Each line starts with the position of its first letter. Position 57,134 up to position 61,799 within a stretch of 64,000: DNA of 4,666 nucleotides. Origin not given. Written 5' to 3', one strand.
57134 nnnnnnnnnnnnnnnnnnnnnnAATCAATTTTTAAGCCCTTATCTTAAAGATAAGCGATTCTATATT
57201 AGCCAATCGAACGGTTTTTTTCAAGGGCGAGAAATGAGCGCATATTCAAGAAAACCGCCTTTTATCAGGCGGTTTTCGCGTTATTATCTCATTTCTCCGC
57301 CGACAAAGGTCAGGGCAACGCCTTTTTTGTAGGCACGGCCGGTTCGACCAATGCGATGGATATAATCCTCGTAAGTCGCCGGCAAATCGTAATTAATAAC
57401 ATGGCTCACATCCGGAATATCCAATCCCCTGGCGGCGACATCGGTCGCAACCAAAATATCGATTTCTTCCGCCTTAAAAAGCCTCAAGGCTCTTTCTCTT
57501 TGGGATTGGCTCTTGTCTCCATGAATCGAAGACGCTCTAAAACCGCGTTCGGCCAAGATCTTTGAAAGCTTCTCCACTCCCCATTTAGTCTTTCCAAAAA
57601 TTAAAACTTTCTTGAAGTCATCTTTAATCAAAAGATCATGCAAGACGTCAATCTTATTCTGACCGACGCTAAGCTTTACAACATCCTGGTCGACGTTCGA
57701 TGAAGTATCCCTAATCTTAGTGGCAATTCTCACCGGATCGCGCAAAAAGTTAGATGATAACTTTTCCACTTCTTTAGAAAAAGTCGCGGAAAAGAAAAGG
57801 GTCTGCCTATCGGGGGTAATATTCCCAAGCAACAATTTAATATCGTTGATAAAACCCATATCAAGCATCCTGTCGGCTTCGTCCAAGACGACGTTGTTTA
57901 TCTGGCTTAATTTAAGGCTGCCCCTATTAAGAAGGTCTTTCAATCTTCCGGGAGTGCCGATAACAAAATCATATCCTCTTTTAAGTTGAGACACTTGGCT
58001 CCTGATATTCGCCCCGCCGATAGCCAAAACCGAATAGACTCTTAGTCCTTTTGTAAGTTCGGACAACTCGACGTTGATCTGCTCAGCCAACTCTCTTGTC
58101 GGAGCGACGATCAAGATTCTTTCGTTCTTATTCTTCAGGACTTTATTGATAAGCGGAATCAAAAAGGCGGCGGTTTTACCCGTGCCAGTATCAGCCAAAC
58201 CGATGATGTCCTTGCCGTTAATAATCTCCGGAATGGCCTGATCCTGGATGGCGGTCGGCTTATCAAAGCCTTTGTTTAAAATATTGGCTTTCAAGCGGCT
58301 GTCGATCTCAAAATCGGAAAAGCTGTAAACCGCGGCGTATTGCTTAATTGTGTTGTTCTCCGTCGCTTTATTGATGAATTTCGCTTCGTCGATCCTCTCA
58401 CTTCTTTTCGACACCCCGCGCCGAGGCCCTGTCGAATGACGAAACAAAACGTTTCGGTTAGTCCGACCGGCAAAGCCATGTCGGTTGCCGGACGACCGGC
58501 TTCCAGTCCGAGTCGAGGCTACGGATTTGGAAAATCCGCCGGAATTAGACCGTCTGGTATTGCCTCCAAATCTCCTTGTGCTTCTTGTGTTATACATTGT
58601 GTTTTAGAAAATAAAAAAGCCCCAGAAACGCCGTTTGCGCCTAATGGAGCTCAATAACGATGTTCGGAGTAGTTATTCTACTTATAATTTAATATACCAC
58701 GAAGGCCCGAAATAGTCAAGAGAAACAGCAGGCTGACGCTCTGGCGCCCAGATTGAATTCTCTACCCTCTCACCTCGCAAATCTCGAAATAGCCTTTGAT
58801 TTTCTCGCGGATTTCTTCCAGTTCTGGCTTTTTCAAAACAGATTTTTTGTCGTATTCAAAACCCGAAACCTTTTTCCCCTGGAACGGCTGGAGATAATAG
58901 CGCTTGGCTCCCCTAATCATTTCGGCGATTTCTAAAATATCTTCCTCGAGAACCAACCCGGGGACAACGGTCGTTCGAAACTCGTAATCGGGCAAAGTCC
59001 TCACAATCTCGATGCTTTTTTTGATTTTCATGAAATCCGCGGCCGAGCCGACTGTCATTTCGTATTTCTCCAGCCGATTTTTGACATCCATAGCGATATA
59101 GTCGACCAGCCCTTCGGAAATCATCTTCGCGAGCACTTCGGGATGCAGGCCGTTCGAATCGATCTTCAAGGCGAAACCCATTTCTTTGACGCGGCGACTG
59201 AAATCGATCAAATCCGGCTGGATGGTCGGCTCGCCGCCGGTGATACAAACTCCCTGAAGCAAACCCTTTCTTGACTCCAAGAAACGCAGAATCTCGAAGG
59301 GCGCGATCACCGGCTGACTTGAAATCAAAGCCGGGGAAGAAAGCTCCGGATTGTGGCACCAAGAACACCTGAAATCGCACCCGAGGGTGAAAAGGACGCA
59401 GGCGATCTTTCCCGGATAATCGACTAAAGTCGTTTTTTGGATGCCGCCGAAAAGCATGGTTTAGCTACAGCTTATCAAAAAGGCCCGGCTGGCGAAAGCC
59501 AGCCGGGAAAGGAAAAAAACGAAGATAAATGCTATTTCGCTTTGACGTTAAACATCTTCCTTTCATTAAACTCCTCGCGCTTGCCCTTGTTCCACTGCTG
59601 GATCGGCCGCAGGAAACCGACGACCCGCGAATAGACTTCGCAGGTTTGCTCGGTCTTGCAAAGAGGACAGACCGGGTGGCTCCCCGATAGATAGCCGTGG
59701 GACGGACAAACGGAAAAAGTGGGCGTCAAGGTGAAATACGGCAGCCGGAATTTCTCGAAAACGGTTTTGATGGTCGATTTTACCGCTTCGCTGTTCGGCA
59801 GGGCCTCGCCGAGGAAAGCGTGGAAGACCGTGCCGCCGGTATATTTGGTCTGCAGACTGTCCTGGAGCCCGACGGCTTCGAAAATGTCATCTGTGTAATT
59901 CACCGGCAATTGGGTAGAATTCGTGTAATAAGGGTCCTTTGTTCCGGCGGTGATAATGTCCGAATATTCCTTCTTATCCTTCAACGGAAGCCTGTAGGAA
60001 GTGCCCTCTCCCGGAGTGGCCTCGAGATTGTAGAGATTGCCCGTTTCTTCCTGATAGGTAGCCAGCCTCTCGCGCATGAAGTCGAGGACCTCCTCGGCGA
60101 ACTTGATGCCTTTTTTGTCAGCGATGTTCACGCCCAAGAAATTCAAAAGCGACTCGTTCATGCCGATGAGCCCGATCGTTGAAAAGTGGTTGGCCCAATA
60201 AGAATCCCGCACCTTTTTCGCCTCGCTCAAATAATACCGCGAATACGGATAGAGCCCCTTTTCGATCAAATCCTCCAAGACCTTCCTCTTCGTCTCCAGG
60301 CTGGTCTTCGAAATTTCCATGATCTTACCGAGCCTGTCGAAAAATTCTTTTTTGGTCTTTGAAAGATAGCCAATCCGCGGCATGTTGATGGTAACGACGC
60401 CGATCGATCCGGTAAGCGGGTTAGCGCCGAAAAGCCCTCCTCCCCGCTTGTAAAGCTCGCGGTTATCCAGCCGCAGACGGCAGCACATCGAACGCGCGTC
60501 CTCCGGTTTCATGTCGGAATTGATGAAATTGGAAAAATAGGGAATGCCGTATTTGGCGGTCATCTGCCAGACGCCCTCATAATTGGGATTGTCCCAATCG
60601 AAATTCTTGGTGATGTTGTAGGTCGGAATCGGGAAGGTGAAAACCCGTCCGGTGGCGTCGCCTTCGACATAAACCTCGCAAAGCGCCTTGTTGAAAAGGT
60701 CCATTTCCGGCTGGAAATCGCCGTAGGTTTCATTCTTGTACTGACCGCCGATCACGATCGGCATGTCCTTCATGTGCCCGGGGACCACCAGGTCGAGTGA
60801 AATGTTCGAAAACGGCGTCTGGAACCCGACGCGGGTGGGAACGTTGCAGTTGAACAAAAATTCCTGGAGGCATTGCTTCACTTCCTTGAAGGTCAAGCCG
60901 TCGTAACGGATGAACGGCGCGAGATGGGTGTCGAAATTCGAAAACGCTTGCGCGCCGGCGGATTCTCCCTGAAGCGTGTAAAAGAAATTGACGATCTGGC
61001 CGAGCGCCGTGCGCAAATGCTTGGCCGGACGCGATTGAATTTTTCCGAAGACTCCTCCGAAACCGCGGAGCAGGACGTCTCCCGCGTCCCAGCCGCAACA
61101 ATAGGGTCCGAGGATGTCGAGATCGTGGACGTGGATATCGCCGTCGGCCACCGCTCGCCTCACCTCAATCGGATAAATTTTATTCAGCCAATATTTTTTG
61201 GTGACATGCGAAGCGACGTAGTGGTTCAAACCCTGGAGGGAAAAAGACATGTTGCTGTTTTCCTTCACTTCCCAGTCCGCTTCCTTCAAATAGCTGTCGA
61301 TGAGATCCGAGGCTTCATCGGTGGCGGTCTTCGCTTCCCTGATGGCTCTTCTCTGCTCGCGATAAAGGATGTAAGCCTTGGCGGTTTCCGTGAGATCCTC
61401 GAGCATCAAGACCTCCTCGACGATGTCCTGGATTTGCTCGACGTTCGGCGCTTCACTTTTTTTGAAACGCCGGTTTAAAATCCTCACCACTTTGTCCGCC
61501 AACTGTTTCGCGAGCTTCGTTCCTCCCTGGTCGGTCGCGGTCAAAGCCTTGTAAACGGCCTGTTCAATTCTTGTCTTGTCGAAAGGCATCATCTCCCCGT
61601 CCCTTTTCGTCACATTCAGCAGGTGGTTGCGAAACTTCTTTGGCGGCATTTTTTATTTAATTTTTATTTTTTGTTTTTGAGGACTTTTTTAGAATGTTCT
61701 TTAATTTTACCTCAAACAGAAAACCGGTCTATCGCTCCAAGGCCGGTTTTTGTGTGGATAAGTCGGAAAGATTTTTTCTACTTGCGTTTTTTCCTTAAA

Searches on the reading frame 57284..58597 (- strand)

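Call 92: search_protein_families(library=pfam, proteins=[window:57284-58597:-], max_evalue=0.00001)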
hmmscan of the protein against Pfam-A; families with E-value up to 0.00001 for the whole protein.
window:57284-58597:- (437 aa): 3 families
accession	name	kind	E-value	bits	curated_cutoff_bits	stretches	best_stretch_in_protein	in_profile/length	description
PF00270.35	DEAD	-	9.2e-50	169.1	26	1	115-279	1-166/167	DEAD/DEAH box helicase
PF00271.37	Helicase_C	-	9.7e-37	126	23.5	1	315-422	2-109/110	Helicase conserved C-terminal domain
PF04851.21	ResIII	-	4e-08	33.8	22.5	1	116-274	6-163/164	Type III restriction enzyme, res subunit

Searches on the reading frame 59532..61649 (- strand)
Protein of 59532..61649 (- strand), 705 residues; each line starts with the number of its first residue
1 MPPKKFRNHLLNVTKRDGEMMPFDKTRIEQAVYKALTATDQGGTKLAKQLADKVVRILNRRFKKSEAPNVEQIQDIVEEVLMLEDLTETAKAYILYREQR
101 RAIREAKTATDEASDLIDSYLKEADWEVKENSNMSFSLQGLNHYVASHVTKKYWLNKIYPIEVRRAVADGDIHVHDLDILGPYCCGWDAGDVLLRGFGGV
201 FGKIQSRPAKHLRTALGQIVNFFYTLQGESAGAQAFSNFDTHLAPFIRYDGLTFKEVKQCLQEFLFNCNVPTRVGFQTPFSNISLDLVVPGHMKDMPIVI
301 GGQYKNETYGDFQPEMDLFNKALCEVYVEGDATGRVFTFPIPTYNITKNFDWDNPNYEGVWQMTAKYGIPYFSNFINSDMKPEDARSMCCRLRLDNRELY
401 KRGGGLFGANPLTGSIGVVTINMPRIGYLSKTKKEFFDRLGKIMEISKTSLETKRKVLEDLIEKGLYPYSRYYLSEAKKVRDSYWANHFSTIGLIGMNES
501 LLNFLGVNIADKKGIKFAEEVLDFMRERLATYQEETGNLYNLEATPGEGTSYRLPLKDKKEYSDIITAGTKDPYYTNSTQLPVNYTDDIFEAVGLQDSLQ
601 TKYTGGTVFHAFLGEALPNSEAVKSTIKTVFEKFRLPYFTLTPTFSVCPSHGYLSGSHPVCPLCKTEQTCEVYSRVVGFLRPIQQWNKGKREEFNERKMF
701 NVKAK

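Call 92: search_protein_families(library=pfam, proteins=[window:59532-61649:-], max_evalue=0.00001)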
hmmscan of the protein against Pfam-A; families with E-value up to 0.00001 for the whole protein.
window:59532-61649:- (705 aa): 2 families
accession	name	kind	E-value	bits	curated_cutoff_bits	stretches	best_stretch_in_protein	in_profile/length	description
PF13597.11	NRDD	-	5e-194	646.5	26.2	1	130-700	1-562/562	Anaerobic ribonucleoside-triphosphate reductase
PF03477.21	ATP-cone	-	1.3e-21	77.4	25.8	1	12-101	2-87/88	ATP cone domain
